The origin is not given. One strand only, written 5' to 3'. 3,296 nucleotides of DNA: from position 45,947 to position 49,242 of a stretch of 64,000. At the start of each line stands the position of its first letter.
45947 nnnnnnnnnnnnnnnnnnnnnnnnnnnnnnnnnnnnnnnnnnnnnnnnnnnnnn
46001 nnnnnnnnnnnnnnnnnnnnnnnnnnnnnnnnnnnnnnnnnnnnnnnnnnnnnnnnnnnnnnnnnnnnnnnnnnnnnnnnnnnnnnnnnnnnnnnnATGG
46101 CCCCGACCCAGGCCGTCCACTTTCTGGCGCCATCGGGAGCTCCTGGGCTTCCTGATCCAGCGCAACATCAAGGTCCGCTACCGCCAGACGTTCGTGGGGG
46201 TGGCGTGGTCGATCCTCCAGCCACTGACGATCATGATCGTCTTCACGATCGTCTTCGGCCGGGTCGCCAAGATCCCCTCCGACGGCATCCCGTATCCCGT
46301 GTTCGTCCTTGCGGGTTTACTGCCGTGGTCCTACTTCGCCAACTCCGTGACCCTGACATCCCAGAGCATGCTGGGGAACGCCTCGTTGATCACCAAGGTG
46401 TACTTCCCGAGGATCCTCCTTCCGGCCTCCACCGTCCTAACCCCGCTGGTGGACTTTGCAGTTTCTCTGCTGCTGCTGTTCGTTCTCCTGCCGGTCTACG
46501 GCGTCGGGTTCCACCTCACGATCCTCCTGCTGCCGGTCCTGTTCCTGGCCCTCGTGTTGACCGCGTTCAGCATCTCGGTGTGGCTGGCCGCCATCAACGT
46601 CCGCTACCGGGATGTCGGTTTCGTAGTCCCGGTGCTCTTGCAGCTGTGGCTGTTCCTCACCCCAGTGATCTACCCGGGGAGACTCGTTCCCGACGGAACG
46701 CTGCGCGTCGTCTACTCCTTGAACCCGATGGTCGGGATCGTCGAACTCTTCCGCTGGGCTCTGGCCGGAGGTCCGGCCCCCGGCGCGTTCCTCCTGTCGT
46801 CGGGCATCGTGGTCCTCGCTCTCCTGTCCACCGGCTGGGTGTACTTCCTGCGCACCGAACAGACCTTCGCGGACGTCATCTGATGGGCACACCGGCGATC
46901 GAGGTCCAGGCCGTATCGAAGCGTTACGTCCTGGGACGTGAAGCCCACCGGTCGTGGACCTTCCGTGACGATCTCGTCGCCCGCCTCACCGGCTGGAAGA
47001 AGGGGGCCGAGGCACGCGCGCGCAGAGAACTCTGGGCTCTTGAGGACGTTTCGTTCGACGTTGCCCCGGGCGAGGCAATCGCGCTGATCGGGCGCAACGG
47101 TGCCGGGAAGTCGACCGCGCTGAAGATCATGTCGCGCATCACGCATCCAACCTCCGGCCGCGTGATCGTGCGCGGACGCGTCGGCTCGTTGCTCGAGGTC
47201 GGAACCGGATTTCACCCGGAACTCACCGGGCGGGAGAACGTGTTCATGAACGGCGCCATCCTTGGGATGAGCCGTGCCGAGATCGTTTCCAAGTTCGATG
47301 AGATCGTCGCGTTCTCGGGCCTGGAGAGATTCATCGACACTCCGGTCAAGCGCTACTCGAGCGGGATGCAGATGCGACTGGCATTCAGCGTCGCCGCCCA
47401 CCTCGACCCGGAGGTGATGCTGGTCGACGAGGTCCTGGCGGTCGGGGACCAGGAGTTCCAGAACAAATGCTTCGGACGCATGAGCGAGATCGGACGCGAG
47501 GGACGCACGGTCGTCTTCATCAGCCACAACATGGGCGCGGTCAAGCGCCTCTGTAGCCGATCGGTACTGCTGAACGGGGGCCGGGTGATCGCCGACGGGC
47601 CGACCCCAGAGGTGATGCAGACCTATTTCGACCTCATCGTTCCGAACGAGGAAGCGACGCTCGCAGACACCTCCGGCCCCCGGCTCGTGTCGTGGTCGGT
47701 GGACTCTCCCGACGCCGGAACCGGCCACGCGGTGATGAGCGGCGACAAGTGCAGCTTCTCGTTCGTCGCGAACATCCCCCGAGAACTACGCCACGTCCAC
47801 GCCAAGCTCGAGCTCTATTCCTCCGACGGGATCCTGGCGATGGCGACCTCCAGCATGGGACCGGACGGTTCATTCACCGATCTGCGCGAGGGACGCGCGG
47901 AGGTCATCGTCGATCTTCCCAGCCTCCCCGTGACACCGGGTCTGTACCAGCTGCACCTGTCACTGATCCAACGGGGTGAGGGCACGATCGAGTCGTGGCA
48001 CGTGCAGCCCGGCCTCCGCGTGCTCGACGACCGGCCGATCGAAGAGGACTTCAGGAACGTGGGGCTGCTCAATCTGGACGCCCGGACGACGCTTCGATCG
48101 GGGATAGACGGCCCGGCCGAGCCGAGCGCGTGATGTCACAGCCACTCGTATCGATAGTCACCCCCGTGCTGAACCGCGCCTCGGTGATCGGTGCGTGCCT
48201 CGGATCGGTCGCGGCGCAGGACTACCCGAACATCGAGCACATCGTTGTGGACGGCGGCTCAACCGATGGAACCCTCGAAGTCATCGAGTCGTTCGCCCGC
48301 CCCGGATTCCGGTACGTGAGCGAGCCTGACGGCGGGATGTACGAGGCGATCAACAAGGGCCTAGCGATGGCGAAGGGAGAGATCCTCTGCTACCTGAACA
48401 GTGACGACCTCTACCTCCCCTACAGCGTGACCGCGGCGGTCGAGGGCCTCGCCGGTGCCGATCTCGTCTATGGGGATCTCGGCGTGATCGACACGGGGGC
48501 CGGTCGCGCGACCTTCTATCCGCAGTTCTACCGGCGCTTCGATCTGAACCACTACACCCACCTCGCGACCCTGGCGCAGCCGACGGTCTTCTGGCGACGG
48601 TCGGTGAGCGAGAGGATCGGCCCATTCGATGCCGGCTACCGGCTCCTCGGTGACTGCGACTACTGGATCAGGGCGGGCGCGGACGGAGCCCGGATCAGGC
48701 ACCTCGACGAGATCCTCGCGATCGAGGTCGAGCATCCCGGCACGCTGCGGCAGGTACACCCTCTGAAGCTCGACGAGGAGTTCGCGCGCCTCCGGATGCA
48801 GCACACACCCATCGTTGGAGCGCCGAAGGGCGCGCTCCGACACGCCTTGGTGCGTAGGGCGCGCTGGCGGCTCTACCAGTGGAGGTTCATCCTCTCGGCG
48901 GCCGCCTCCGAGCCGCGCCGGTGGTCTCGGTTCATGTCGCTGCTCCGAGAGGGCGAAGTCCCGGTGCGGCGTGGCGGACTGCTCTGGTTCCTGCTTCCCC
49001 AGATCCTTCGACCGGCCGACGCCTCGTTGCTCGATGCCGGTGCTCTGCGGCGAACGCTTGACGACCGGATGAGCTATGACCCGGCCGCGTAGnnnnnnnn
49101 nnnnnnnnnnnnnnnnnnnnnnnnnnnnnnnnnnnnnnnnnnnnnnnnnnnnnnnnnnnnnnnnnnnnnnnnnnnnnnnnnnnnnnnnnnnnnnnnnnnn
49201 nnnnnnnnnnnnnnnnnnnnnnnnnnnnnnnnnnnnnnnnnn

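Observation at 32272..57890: About 25-kb glycan locus mixing ABC-transporter-dependent, wall-teichoic-acid-like and Wzy/BY-kinase-type components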

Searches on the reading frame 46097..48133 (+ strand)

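Call 6: search_protein_families(library=pfam, proteins=[window:46097-48133:+], max_evalue=0.01)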
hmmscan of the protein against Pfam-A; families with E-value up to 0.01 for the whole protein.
window:46097-48133:+ (678 aa): 3 families
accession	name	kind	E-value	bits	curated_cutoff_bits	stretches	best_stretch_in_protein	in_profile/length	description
PF00005.33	ABC_tran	-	4.3e-21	76.4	25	1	315-446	1-135/137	ABC transporter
PF13304.12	AAA_21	-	0.00045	20.8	27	0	329-348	3-22/304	AAA domain, putative AbiEii toxin, Type IV TA system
PF13555.12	AAA_29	-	0.0089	16.2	27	0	318-346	15-43/61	P-loop containing region of AAA domain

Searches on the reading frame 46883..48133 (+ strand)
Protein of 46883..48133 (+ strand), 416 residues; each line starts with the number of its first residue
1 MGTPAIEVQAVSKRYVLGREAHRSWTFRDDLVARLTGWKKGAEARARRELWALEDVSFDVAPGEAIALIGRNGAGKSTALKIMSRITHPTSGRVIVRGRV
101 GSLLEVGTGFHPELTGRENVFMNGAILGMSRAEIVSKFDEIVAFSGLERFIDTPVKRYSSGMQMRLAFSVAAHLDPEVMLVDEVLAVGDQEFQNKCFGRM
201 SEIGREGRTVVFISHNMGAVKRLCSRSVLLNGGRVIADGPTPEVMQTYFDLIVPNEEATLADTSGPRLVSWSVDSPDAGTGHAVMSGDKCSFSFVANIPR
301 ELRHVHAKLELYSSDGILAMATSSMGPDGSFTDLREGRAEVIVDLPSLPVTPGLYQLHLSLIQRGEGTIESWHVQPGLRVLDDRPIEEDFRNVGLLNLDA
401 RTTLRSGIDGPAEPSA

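Call 11: find_related_loci(query=window:46883-48133:+, collection=genome_contigs, flank=10000)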
Query window:46883-48133:+ (416 aa) in genome_contigs; peptide patterns used: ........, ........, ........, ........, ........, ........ (x = any residue, [..] = any of these).
251 stretches matched a pattern; 231 encode a relative of the query (tblastn E <= 1e-3); the best 80 are kept; 79 distinct loci.
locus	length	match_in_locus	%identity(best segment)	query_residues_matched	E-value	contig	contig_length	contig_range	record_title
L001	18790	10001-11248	96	1-416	0e+0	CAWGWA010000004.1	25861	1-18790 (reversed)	MAG: uncultured Actinomycetes bacterium isolate MFD04212.bin.2.127 genome assembly, contig: contig_20529, whole genome s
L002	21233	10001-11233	53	1-415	2e-113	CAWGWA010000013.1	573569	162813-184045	MAG: uncultured Actinomycetes bacterium isolate MFD04212.bin.2.127 genome assembly, contig: contig_5382, whole genome sh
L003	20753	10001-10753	60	3-248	7e-99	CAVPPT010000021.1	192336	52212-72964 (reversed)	MAG: uncultured Planctomycetaceae bacterium isolate MFD09779.bin.3.162 genome assembly, contig: contig_64673, whole geno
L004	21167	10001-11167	45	1-378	2e-98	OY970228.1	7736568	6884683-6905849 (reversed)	MAG: uncultured Planctomycetaceae bacterium isolate MFD00731.bin.c.1 genome assembly, chromosome: 1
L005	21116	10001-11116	48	1-359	1e-98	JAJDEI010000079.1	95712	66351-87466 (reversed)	MAG: Planctomycetaceae bacterium isolate OFTM22 OFTM22_78, whole genome shotgun sequence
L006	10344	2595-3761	45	1-378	4e-98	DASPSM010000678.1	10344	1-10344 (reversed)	MAG TPA_asm: Planctomycetaceae bacterium isolate SMAG_U12251 k141_1283245, whole genome shotgun sequence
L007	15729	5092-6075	50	1-316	7e-95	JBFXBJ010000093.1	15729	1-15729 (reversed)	MAG: Planctomycetaceae bacterium isolate CA_2019_TPBS_43 NODE_16008_length_15729_cov_3.630304_TPBS, whole genome shotgun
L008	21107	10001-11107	46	5-363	4e-95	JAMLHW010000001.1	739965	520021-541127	MAG: Anaerolineae bacterium isolate ACE_NR_CHLO5 ACE_NR_CHLO5_1, whole genome shotgun sequence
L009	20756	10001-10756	60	6-256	3e-94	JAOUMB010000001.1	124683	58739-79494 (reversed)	MAG: Nitrospirota bacterium isolate 8_1_July_SF_Bin21 8_1_July_SF_Bin21_scaffold_29_c1, whole genome shotgun sequence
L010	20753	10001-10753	59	6-249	9e-94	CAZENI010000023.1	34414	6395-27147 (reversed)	MAG TPA_asm: uncultured Opitutus sp. isolate SRP292972_co3_40 genome assembly, contig: NODE_826_length_34414_cov_4.95419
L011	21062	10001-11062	47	1-317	4e-94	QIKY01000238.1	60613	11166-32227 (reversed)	MAG: Planctomycetaceae bacterium isolate SZUA-33 Ga0063293_10000434, whole genome shotgun sequence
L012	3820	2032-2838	55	1-264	2e-94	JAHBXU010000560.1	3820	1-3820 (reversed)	MAG: Planctomycetaceae bacterium isolate ACE_PLA27 PLA27_560, whole genome shotgun sequence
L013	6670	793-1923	47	1-361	4e-93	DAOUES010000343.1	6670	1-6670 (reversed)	MAG TPA_asm: Anaerolineae bacterium isolate N6_304 k139_1696056, whole genome shotgun sequence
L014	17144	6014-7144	47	6-377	4e-92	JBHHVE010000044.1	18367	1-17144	MAG: Leptospirillia bacterium isolate S.4.sp3_bin.30 NODE_1071_length_18367_cov_7.104740, whole genome shotgun sequence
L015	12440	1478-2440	44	50-361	5e-92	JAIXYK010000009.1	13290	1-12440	MAG: Bacteroidetes bacterium isolate D8_MAG_00011 pond_D8_MAG_00011_000000000036, whole genome shotgun sequence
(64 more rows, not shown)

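Call 16: search_protein_families(library=ncbifam, proteins=[window:46883-48133:+], max_evalue=0.001)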
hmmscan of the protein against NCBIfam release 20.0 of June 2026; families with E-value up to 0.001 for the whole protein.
window:46883-48133:+ (416 aa): 174 families (the best 25 are shown)
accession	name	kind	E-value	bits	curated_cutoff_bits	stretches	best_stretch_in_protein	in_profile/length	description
NF010065.0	PRK13545.1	equivalog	2.3e-51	175.1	538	1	51-251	38-237/549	teichoic acids export protein ATP-binding subunit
NF050108.1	galactan_ABC_ATP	equivalog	6.1e-51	173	400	1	40-248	32-240/244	galactan export ABC transporter ATP-binding subunit Wzt/RfbE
NF010066.0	PRK13546.1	equivalog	1.1e-46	159.4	320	1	46-252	33-238/264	teichoic acids export ABC transporter ATP-binding subunit TagH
TIGR01188.1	drrA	subfamily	2.6e-32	112.3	312.45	1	50-243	6-210/302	daunorubicin resistance ABC transporter, ATP-binding protein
NF010060.0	PRK13537.1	equivalog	4.8e-27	94.7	521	1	53-245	31-234/314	nodulation factor ABC transporter ATP-binding protein NodI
NF010059.0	PRK13536.1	equivalog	7.1e-27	94.1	549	1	52-242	58-259/342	nodulation factor ABC transporter ATP-binding protein NodI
TIGR01288.1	nodI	equivalog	1.5e-25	89.8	424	1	53-240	20-218/303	nodulation factor ABC transporter ATP-binding protein NodI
TIGR04521.1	ECF_ATPase_2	equivalog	5.1e-25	88.1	330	2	119-247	105-235/279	energy-coupling factor transporter ATPase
TIGR03375.1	type_I_sec_LssB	subfamily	1.7e-24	86.1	693.1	2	51-98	481-528/696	type I secretion system permease/ATPase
TIGR04520.1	ECF_ATPase_1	equivalog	4e-23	82.2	315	2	127-247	106-226/269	energy-coupling factor transporter ATPase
NF007027.0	PRK09493.1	equivalog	4e-22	78.7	379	1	52-246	16-225/240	glutamine ABC transporter ATP-binding protein GlnQ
TIGR01186.1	proV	subfamily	2.2e-21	76.4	326.6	1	52-244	8-217/363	betaine/proline/choline family ABC transporter ATP-binding protein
NF008409.0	PRK11231.1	equivalog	2.9e-21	76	375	2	145-247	126-228/255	Fe(3+) dicitrate ABC transporter ATP-binding protein FecE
TIGR01166.1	cbiO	subfamily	4.8e-21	75.1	211.8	2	52-99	7-54/190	cobalt ABC transporter, ATP-binding protein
TIGR02142.1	modC_ABC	equivalog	6e-21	75.1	285.05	1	55-260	15-236/353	molybdenum ABC transporter ATP-binding protein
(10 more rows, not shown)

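Call 18: search_solved_structures(query=window:46883-48133:+, max_evalue=0.01)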
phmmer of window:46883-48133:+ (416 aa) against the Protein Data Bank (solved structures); distinct sequences matched with E-value up to 0.01: 536 (the best 60 are shown).
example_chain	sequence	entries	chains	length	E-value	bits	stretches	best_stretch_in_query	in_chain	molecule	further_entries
8dku_A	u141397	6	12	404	8.8e-64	219.1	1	47-255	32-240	ABC transporter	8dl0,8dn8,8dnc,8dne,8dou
6amx_A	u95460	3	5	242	9.7e-64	219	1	47-252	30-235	ABC transporter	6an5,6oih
7k2t_A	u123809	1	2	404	2.3e-63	217.7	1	47-255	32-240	ABC transporter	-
6m96_A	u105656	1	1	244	2.6e-63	217.5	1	47-252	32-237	ABC transporter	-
7dd0_A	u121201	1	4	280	1.9e-49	171.9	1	50-248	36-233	Teichoic acids export ATP-binding protein TagH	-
6jbh_A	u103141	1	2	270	3.7e-49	171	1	49-250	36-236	TarH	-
9qhw_C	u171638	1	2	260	5.8e-42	147.3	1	50-248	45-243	ABC transporter ATP-binding protein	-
9qfx_C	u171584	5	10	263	5.9e-42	147.2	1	50-248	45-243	ABC transporter ATP-binding protein | Probable o-antigen/lipopolysaccharide transport ATP-binding protein ABC transporter RfbE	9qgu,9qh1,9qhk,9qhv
9cfl_B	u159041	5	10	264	6.7e-42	147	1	48-249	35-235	Teichoic acids export ATP-binding protein TagH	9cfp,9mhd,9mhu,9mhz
9qhx_C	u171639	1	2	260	1.5e-41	145.9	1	50-248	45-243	ABC transporter ATP-binding protein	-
9qhj_C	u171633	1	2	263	1.5e-41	145.9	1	50-248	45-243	Probable o-antigen/lipopolysaccharide transport ATP-binding protein ABC transporter RfbE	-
8edw_A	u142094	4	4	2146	1e-31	113.5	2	50-237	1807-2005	Phospholipid-transporting ATPase ABCA7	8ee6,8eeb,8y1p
8eop_A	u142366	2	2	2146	6.3e-31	110.9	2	50-237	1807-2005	Phospholipid-transporting ATPase ABCA7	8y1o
7lkp_A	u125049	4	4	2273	8.1e-30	107.3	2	55-234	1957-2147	Retinal-specific phospholipid-transporting ATPase ABCA4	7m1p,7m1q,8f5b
7e7i_A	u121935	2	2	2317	8.5e-30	107.2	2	55-234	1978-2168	Retinal-specific phospholipid-transporting ATPase ABCA4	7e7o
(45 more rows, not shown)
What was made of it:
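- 46883..48133 (+): Wzt: nucleotide-binding domain (residues ~1-250) plus a divergent Wzt_C carbohydrate-binding domain (residues ~263-370). NBD matches A. aeolicus Wzt at E 9e-64 (call 18).
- On ABC-transporter-dependent glycan pathway (Wzm/Wzt type): The Wzt NBD matches A. aeolicus Wzt (8DKU, 6AN5) at E ~9e-64 (call 18).
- Wzt's nucleotide-binding domain matches TagH/TarH at E 1e-49 (call 18).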

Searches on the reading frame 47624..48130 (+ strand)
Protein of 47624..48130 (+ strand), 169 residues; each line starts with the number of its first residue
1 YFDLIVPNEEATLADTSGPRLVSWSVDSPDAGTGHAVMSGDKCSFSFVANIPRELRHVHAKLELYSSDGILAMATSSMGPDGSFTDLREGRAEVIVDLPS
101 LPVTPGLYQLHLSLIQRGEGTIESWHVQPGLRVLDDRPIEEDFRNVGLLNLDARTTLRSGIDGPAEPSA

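Call 37: search_protein_families(library=pfam, alignment_id=A1, max_evalue=0.01)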
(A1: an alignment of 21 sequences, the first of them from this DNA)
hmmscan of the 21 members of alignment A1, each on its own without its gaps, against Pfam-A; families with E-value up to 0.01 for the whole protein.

A. member 1, seq(169 aa): 0 families

B. families by the number of members that match (of 21 scanned): 1 family
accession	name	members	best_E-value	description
PF14524.12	Wzt_C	19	8e-26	Wzt C-terminal domain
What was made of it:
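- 46883..48133 (+): 19 of 21 homologous C-termini hit PF14524 (call 37).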

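Call 38: search_solved_structures(query=A1, max_evalue=1)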
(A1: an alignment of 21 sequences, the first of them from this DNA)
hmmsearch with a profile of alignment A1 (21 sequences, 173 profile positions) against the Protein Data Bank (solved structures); distinct sequences matched with E-value up to 1: 7.
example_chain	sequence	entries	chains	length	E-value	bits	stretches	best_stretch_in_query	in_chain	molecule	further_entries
8dky_A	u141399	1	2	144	3.5e-20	75.6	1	26-155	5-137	ABC transporter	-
6o14_A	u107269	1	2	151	4.4e-20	75.3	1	27-155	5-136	ABC transporter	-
7k2t_A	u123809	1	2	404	1.3e-19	73.7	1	21-155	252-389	ABC transporter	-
8dku_A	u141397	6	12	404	1.3e-19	73.7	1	21-155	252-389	ABC transporter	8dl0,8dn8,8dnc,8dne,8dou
5hno_A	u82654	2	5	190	2.7e-08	36.9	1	13-128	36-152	ABC type transport system putative ATP binding protein | ABC transporter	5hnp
5hl3_A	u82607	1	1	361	0.0027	20.6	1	29-132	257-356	Lmo2470 protein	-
2xom_A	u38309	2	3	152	0.37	13.7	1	39-119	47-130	ARABINOGALACTAN ENDO-1,4-BETA-GALACTOSIDASE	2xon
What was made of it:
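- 46883..48133 (+): Their profile hits 8DKY and 6O14 at E ~4e-20 (call 38).
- On ABC-transporter-dependent glycan pathway (Wzm/Wzt type): However, 19 of 21 homologous C-termini hit it (call 37), and their profile hits 8DKY, 6O14 and 5HNO (call 38).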

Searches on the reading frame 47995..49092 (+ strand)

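Call 6: search_protein_families(library=pfam, proteins=[window:47995-49092:+], max_evalue=0.01)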
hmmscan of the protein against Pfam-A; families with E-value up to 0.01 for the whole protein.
window:47995-49092:+ (365 aa): 3 families
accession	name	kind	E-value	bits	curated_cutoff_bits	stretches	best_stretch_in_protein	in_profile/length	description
PF00535.33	Glycos_transf_2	-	1.4e-26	93.9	23.3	1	53-190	1-149/168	Glycosyl transferase family 2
PF13641.12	Glyco_tranf_2_3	-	1.5e-08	35.4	27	1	50-237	2-204/230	Glycosyltransferase like family 2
PF10111.15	Glyco_tranf_2_2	-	8.9e-05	22.5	27.3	1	77-140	27-94/276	Glycosyltransferase like family 2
